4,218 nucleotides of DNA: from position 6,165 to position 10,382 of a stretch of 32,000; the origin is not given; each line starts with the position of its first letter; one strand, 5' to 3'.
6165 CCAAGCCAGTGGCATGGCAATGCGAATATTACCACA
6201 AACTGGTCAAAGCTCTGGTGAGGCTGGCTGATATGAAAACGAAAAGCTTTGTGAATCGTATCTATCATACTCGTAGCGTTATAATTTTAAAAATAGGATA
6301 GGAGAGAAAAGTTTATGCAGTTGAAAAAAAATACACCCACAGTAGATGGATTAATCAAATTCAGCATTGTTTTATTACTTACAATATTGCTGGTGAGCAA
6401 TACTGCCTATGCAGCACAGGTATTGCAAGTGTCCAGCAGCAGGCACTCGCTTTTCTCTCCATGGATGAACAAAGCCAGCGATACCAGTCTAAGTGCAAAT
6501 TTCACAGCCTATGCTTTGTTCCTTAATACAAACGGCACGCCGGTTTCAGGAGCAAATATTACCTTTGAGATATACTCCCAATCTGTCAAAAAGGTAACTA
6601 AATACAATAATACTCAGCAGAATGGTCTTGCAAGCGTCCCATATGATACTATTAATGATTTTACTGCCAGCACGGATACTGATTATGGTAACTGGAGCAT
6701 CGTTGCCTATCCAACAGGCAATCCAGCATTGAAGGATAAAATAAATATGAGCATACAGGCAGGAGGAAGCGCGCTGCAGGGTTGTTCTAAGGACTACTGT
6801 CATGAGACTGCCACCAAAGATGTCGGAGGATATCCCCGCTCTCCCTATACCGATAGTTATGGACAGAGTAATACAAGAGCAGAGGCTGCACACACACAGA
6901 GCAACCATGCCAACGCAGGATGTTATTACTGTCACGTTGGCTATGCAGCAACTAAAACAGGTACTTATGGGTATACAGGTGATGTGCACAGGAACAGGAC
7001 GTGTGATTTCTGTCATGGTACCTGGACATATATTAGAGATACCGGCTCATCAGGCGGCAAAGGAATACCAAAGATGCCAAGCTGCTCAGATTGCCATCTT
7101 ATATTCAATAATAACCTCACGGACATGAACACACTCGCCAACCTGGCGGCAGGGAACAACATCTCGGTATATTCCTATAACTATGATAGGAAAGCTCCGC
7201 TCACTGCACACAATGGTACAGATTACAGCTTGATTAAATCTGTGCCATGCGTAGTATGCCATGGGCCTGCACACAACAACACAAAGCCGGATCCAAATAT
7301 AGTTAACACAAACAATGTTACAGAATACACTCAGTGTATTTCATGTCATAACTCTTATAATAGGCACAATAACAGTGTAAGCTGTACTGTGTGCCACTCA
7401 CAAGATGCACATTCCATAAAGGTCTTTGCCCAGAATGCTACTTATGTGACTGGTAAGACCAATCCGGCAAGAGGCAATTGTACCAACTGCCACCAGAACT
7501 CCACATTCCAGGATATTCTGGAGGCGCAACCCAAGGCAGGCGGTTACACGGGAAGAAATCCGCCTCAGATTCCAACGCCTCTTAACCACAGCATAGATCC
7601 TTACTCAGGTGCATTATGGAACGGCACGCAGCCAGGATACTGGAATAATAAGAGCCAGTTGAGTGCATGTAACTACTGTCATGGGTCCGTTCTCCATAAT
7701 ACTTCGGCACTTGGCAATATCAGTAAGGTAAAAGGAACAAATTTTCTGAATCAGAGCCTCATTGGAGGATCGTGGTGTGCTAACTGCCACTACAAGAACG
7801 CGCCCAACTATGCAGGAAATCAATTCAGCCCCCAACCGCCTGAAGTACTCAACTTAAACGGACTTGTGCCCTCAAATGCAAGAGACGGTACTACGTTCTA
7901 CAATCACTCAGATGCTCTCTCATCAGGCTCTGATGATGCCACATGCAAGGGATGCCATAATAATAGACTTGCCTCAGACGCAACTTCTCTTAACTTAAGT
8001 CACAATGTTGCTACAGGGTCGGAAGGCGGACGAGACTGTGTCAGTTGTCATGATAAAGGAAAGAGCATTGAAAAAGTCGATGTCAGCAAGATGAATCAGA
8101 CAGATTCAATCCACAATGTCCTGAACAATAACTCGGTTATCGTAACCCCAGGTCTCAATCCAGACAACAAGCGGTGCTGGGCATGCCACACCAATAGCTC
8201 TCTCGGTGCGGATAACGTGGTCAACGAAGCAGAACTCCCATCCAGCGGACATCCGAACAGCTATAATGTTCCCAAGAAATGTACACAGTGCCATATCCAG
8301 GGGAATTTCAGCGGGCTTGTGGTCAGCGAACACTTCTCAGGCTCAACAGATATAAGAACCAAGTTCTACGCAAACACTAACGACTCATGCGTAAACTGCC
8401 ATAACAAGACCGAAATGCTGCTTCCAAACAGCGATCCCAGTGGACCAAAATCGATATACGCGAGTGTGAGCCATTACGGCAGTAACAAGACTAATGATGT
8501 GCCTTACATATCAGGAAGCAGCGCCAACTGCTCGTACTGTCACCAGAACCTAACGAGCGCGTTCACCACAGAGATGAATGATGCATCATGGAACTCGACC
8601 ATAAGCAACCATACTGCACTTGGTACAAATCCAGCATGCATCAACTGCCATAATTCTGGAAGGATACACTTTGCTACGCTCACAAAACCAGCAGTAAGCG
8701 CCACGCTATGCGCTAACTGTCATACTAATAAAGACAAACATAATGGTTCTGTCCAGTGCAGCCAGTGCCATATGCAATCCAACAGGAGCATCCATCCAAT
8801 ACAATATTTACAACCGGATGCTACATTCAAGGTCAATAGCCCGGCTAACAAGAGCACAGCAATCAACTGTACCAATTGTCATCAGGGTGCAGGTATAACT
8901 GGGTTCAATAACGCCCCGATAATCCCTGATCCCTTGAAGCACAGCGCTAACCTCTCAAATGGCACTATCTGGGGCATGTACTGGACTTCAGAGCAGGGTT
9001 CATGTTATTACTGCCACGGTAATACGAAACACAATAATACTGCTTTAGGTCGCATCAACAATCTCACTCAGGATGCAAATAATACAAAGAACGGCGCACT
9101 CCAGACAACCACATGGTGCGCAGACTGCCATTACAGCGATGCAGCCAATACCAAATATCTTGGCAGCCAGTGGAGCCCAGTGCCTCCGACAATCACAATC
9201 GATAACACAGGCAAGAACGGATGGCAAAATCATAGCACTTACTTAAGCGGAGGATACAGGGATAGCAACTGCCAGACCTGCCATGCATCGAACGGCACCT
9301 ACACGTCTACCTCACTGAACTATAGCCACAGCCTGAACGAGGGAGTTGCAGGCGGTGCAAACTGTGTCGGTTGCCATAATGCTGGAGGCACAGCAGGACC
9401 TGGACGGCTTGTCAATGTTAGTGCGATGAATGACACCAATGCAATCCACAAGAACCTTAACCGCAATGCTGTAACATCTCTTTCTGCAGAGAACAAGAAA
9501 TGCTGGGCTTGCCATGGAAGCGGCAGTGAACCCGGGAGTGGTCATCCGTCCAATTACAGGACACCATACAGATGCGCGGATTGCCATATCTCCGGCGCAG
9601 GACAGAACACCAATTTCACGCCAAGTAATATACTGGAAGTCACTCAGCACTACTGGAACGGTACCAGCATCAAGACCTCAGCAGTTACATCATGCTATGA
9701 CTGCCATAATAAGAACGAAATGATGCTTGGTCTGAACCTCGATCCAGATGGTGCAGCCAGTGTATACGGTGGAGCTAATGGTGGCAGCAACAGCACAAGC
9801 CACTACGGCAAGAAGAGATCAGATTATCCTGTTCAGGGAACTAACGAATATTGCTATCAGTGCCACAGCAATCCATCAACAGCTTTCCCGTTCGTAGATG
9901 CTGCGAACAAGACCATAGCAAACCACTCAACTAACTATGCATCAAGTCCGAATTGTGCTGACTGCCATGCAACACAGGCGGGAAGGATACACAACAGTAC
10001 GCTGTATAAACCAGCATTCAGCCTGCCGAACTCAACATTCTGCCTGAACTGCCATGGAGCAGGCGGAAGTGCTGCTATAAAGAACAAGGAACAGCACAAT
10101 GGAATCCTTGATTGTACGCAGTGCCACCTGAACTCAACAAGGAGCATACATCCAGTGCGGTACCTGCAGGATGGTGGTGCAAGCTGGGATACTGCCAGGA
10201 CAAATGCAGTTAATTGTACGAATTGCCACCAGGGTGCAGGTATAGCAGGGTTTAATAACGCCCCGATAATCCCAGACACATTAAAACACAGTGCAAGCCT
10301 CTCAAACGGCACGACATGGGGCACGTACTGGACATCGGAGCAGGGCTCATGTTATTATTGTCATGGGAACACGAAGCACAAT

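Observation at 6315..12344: A 2009-aa cytochrome with about 50 heme sites built from four tandem copies of a ~450-aa, 12-heme module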

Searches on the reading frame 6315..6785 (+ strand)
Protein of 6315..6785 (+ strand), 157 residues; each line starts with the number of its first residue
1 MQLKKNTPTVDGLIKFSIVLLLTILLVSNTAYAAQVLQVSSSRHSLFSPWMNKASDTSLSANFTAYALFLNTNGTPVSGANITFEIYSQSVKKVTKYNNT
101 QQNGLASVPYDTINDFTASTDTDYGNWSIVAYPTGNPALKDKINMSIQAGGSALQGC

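Call 42: search_protein_families(library=pfam, proteins=[window:6315-6785:+], max_evalue=0.1)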
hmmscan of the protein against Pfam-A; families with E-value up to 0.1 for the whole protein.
window:6315-6785:+ (157 aa): 6 families
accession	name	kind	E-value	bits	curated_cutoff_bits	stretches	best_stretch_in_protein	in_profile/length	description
PF02369.22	Big_1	-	0.00041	20.8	34.9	1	62-110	18-66/93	Bacterial Ig-like domain (group 1)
PF17789.7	MG4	-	0.024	15.3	24.7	1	64-117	17-66/95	Macroglobulin domain MG4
PF08602.15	Mgr1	-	0.032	13.5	25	1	44-63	354-373/377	Mgr1-like, i-AAA protease complex subunit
PF20598.4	DUF6795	-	0.033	14.9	27.4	1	72-111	7-46/103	Domain of unknown function (DUF6795)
PF01835.25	MG2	-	0.047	14.5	32.8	1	67-134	21-85/96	MG2 domain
PF08246.17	Inhibitor_I29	-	0.08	13.7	24.4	0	84-124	22-59/59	Cathepsin propeptide inhibitor domain (I29)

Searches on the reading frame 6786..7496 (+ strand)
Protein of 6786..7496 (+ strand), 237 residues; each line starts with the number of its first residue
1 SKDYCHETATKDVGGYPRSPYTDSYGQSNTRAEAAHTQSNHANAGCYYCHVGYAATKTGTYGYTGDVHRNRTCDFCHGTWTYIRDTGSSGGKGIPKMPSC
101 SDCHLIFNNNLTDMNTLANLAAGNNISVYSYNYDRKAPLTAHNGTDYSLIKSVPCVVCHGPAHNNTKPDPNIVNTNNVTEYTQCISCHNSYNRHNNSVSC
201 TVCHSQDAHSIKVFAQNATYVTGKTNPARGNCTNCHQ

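Call 42: search_protein_families(library=pfam, proteins=[window:6786-7496:+], max_evalue=0.1)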
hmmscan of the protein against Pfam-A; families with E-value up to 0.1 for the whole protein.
window:6786-7496:+ (237 aa): 5 families
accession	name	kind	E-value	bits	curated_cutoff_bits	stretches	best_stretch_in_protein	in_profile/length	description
PF14522.11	Cytochrome_C7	-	2.8e-09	37.1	24.8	2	151-205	12-67/67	Cytochrome c7 and related cytochrome c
PF14537.11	Cytochrom_c3_2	-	8.1e-06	26.7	25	2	150-205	24-79/79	Cytochrome c3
PF03264.19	Cytochrom_NNT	-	8.3e-06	26.1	24.1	2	88-189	58-165/174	NapC/NirT cytochrome c family, N-terminal region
PF13435.11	Cytochrome_C554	-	0.00086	20.6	20.8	1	4-78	4-84/84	Cytochrome c554 and c-prime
PF02085.21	Cytochrom_CIII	-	0.0012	19.5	22.9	1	182-237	31-83/101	Class III cytochrome C family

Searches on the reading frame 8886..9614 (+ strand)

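Call 42: search_protein_families(library=pfam, proteins=[window:8886-9614:+], max_evalue=0.1)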
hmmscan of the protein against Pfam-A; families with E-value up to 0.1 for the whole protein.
window:8886-9614:+ (243 aa): 9 families
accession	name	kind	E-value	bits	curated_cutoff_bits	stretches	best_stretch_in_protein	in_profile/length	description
PF14537.11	Cytochrom_c3_2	-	5.1e-09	36.9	25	2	123-166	23-66/79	Cytochrome c3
PF14522.11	Cytochrome_C7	-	1.4e-08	34.9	24.8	1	126-210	13-66/67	Cytochrome c7 and related cytochrome c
PF22113.1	Mtrc-MtrF_II-IV_dom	-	6.3e-08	32.8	30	3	114-214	69-167/176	Outer membrane cytochrome MtrC/MtrF-like, domains II/IV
PF09699.15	Paired_CXXCH_1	-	2.7e-07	30.6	20.6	0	154-175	4-24/41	Doubled CXXCH motif (Paired_CXXCH_1)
PF02085.21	Cytochrom_CIII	-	0.00054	20.7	22.9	0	129-234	33-101/101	Class III cytochrome C family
PF13442.11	Cytochrome_CBB3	-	0.015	16.1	27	0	67-108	3-40/68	Cytochrome C oxidase, cbb3-type, subunit III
PF03264.19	Cytochrom_NNT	-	0.015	15.4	24.1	0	125-165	124-165/174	NapC/NirT cytochrome c family, N-terminal region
PF16672.11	LAMTOR5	-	0.018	15.6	27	1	24-68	14-56/88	Ragulator complex protein LAMTOR5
PF15777.11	Anti-TRAP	-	0.068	13.6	32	1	204-234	11-37/59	Tryptophan RNA-binding attenuator protein inhibitory protein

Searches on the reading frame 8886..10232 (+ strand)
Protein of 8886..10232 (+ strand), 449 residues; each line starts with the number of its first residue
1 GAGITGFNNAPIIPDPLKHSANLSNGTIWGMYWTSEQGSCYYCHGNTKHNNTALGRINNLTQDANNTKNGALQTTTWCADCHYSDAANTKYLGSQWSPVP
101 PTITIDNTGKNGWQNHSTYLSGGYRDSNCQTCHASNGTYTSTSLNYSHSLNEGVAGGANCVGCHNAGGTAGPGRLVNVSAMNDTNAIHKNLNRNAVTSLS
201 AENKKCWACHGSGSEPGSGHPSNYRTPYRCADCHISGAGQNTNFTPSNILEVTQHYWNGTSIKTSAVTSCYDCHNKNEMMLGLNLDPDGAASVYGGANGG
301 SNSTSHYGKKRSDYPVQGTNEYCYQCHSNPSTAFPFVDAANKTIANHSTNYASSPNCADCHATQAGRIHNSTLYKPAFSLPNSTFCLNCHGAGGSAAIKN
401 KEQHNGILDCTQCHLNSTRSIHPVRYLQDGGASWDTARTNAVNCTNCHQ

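Call 42: search_protein_families(library=pfam, proteins=[window:8886-10232:+], max_evalue=0.1)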
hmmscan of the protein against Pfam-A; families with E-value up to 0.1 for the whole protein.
window:8886-10232:+ (449 aa): 7 families
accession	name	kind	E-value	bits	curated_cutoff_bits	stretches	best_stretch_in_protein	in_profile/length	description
PF14522.11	Cytochrome_C7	-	7.8e-17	61.3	24.8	3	384-449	14-67/67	Cytochrome c7 and related cytochrome c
PF22113.1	Mtrc-MtrF_II-IV_dom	-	6.2e-15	55.6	30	4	203-369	6-137/176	Outer membrane cytochrome MtrC/MtrF-like, domains II/IV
PF14537.11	Cytochrom_c3_2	-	4.6e-14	53.1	25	5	306-390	13-78/79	Cytochrome c3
PF09699.15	Paired_CXXCH_1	-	2.6e-08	33.9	20.6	0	154-175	4-24/41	Doubled CXXCH motif (Paired_CXXCH_1)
PF13435.11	Cytochrome_C554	-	2.2e-05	25.8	20.8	0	323-391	2-84/84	Cytochrome c554 and c-prime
PF02085.21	Cytochrom_CIII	-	0.00014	22.6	22.9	1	124-166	44-84/101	Class III cytochrome C family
PF16672.11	LAMTOR5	-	0.05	14.2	27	0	24-68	14-56/88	Ragulator complex protein LAMTOR5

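Call 43: predict_structure(alignment_id=A2)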
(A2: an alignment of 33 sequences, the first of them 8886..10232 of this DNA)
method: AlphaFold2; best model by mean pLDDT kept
length: 449 residues; sequences in the alignment: 33
mean_pLDDT: 55.5   pTM: 0.44
mean pLDDT of the five models: 55.5, 52.8, 51.9, 48.0, 44.0
residues with pLDDT >= 90: 0; 70-90: 84; 50-70: 188; < 50: 177
segments of 3 or more residues with pLDDT < 50: 1-24, 48-52, 149-155, 254-268, 275-278, 291-300, 313-386, 388-392, 410-413, 415-426, 444-449
pLDDT, mean of each block of 10 residues (from residue 1): 33 38 52 63 58 62 66 71 64 64 58 54 64 54 58 55 77 75 80 83 84 72 72 63 56 46 46 51 56 45 64 44 41 39 38 36 37 35 46 51 53 44 50 56 44
secondary structure, 60 per line:
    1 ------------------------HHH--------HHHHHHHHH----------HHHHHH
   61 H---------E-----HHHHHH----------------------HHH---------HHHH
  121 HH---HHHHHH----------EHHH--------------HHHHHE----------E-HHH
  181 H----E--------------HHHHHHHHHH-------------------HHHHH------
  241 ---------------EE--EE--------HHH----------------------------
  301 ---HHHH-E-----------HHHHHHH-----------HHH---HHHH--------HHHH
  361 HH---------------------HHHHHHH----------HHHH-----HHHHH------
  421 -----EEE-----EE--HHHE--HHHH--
elements in order: H36-44 H55-61 H77-82 H117-122 H126-131 H160-164 H178-181 H201-210 H230-234 H304-307 H321-327 H345-348 H357-362 H384-390 H401-404 H410-414 E426-428 H444-447

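Call 45: fold_search(model_id=the predicted structure, library=pdb)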
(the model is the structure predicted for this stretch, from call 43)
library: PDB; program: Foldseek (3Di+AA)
matches with E <= 10: 1; with E <= 0.001: 0
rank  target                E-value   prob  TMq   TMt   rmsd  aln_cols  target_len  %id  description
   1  6qyc_C                7.7e+00  0.01  0.09  0.07  17.7       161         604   20  Crystal structure of MtrC from Shewanella baltica OS185 (released 2020-04-22)

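Call 46: search_solved_structures(query=A2, max_evalue=1, show_alignments=2)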
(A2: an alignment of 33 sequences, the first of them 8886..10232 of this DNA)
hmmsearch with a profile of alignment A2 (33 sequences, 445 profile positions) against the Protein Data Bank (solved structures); distinct sequences matched with E-value up to 1: 41.
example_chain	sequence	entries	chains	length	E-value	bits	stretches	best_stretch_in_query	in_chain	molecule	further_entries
1sp3_A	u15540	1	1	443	1.9e-07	33.5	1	70-271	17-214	cytochrome c, putative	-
6r2q_A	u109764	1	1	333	6.2e-06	28.5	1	317-412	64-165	Cystathionine beta-synthase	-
3pmq_A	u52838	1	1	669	3.6e-05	26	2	346-421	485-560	Decaheme cytochrome c MtrF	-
6qvm_A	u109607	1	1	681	0.0003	22.9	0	200-272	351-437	Multiheme cytochrome cf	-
8z82_C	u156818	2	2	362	0.00061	21.9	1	32-165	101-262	Photosynthetic reaction center cytochrome c subunit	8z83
28pb_A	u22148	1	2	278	0.00087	21.4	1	122-275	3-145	Cytochrome c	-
1bvb_A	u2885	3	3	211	0.0013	20.9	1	149-233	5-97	CYTOCHROME C-554 | CYTOCHROME C554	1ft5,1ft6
9m8m_C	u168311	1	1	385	0.0015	20.7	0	318-363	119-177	Photosynthetic reaction center cytochrome c subunit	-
8zk2_C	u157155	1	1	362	0.0022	20.1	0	140-210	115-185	Photosynthetic reaction center cytochrome c subunit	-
5yq7_C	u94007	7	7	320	0.0031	19.6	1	144-327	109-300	Cytochrome subunit of photosynthetic reaction center | MULTIHEME_CYTC DOMAIN-CONTAINING PROTEIN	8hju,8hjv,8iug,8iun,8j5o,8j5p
6qyc_A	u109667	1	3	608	0.0062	18.6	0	63-134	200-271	Decaheme c-type cytochrome, OmcA/MtrC family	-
6r2q_C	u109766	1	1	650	0.0065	18.5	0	63-134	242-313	Decaheme c-type cytochrome, OmcA/MtrC family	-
3ml1_B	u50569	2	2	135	0.0067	18.5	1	33-83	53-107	Diheme cytochrome c napB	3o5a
6v0a_A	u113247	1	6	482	0.015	17.4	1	215-277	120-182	Nitrite reductase (cytochrome; ammonia-forming)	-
8bcx_A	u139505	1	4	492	0.019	17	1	213-275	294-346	Nitrite reductase (cytochrome; ammonia-forming)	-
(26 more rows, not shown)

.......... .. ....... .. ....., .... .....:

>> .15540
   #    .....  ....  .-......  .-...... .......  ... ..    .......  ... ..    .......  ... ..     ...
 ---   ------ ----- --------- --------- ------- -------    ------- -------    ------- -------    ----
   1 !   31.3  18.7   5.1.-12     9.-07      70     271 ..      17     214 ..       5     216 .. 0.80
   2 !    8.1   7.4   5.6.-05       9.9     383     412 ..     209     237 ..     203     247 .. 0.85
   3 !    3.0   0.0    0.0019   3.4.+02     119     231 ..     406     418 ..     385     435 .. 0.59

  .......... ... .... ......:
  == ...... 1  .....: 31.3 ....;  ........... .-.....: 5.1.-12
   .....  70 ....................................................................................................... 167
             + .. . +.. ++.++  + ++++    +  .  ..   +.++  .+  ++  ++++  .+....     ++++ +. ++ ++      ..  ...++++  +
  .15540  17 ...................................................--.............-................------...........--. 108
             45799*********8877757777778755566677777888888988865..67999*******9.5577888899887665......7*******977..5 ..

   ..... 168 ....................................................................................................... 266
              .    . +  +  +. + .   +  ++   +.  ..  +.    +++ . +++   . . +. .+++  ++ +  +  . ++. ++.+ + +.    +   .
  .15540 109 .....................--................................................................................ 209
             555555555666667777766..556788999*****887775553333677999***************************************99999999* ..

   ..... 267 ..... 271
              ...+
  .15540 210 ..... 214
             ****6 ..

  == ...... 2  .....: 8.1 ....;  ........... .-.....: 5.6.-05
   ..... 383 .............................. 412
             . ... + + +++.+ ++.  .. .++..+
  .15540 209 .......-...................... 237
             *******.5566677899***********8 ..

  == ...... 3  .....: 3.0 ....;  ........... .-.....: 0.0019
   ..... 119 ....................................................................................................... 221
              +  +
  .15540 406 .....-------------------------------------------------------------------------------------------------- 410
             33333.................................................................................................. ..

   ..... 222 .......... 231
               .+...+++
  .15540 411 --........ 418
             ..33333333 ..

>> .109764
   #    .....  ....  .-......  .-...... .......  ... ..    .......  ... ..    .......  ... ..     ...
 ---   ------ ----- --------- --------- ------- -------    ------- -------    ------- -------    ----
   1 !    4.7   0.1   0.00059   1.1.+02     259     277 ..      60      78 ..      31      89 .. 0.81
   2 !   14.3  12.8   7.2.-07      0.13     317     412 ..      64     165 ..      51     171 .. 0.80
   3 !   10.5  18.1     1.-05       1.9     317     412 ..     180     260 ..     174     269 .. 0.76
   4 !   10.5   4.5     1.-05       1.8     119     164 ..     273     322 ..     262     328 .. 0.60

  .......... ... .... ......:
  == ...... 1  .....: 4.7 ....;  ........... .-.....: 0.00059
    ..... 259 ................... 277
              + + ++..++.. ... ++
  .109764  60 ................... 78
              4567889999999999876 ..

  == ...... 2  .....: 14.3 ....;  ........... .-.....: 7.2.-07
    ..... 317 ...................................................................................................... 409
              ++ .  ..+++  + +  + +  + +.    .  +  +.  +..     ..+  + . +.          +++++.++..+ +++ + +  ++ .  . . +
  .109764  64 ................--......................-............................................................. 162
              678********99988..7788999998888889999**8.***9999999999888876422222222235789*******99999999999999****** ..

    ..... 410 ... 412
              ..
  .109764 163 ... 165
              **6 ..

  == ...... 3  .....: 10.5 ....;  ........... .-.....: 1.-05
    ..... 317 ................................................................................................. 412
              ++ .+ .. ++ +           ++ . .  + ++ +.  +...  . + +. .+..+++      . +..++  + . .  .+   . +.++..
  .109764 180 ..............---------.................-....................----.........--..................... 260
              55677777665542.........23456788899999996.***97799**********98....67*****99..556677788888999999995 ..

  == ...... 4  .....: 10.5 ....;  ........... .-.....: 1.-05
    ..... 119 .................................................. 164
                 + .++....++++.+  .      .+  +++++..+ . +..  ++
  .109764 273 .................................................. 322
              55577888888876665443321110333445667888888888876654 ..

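Call 52: search_protein_representatives(alignment_id=A2)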
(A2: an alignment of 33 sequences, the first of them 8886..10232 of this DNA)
Query: 33 sequences, 445 profile positions. Proteins with E-value up to 0.001 (for the whole library): 988; up to 1e-10: 451; up to 1e-30: 256. The best 150 are listed.
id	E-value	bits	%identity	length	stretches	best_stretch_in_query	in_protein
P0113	0.0e+00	1957.5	-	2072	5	3-445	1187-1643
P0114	0.0e+00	1796.1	-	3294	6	5-445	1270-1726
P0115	0.0e+00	1778.8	-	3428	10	14-444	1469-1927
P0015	0.0e+00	1466.6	-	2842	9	2-445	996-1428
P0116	0.0e+00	1367.2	-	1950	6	3-445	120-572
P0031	0.0e+00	1361.7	-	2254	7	8-445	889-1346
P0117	0.0e+00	1301.2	-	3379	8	6-445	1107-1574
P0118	0.0e+00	1288.0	-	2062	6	6-444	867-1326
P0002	0.0e+00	1276.9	-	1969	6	3-445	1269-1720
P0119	0.0e+00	1265.6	-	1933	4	3-445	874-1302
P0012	0.0e+00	1190.2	-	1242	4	7-445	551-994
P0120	0.0e+00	1137.3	-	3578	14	115-445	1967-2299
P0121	0.0e+00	1113.1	-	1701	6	3-445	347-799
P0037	0.0e+00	1099.0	-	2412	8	6-445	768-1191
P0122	0.0e+00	1072.5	-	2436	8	13-444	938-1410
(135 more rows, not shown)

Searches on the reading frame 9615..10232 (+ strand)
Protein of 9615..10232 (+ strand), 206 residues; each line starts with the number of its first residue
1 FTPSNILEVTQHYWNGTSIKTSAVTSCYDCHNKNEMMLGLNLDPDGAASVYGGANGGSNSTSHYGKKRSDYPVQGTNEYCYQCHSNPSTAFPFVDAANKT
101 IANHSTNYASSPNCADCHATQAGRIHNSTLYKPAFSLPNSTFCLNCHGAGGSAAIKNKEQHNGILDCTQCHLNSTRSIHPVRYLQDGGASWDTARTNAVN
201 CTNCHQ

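Call 42: search_protein_families(library=pfam, proteins=[window:9615-10232:+], max_evalue=0.1)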
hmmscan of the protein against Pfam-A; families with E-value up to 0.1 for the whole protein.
window:9615-10232:+ (206 aa): 9 families
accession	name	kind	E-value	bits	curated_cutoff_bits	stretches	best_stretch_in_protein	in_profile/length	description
PF14522.11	Cytochrome_C7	-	3.7e-09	36.7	24.8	2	103-205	4-66/67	Cytochrome c7 and related cytochrome c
PF22113.1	Mtrc-MtrF_II-IV_dom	-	7.5e-08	32.5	30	1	21-156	25-172/176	Outer membrane cytochrome MtrC/MtrF-like, domains II/IV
PF14537.11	Cytochrom_c3_2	-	2.5e-07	31.5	25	2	63-147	13-78/79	Cytochrome c3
PF03264.19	Cytochrom_NNT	-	9.2e-06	25.9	24.1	1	10-120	55-166/174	NapC/NirT cytochrome c family, N-terminal region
PF13435.11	Cytochrome_C554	-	1.2e-05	26.6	20.8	1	80-148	2-84/84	Cytochrome c554 and c-prime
PF09699.15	Paired_CXXCH_1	-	0.00023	21.2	20.6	0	73-86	25-38/41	Doubled CXXCH motif (Paired_CXXCH_1)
PF02085.21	Cytochrom_CIII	-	0.0019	18.9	22.9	0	80-171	33-101/101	Class III cytochrome C family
PF22678.1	Cytochrom_c_NrfB-like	-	0.05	14.5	27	0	67-120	23-67/89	Cytochrome c-type protein NrfB-like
PF05495.17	zf-CHY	-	0.07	14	31.3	0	162-205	16-62/68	CHY zinc finger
